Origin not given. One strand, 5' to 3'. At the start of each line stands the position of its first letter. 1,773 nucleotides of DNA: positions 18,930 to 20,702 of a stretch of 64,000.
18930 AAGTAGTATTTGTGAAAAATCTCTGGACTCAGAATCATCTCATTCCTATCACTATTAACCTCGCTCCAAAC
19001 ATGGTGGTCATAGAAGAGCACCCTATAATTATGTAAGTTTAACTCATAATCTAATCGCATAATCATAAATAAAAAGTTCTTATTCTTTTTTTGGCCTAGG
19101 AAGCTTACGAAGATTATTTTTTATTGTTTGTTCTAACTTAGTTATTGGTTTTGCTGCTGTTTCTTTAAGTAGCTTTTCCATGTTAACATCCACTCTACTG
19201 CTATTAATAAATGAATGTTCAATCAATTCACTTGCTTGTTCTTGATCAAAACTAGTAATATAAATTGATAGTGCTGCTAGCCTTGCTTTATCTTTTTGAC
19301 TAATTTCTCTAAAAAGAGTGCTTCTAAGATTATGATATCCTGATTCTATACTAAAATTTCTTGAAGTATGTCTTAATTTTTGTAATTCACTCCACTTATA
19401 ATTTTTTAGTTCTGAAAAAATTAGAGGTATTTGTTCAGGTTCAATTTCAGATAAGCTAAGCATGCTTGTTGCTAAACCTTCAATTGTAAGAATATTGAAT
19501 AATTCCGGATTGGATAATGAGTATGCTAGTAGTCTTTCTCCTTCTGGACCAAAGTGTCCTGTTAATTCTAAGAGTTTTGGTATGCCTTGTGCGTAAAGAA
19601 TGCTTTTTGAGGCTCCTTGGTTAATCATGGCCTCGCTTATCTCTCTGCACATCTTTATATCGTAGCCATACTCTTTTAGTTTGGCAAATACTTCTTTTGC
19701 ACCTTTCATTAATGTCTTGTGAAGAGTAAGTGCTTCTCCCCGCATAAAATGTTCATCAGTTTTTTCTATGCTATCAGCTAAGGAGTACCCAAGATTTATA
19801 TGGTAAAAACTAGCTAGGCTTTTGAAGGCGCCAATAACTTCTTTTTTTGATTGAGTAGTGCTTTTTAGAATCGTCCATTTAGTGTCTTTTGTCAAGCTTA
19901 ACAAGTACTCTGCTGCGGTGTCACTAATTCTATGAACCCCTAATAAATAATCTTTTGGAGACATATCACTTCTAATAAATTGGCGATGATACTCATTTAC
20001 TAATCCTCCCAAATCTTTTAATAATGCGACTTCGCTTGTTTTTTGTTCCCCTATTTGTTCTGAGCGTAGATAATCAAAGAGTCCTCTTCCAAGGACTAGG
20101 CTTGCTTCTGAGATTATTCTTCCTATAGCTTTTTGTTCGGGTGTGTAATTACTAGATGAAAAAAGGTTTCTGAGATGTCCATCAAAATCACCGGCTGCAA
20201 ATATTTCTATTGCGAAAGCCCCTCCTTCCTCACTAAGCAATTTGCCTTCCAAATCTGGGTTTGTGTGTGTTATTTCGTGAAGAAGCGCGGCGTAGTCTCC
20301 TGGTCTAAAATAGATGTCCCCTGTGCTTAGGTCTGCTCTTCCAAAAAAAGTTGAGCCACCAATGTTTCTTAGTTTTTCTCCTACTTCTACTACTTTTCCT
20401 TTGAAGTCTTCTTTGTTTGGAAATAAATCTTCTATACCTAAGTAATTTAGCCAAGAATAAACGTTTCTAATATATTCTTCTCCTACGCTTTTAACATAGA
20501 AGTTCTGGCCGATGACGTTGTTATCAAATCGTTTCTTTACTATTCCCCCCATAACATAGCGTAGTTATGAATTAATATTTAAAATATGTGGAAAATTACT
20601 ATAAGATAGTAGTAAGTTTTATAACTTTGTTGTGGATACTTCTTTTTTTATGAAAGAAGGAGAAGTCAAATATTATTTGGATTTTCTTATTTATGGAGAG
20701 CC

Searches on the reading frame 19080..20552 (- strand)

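Call 73: search_protein_families(library=pfam, proteins=[window:19080-20552:-], max_evalue=0.01)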
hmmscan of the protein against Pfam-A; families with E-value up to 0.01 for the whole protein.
window:19080-20552:- (490 aa): 1 family
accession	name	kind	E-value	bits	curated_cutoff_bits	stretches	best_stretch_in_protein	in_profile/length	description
PF10073.14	GapR_DNA-bd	-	0.0099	15.9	22.6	0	279-305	20-46/72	GapR-like, DNA-binding domain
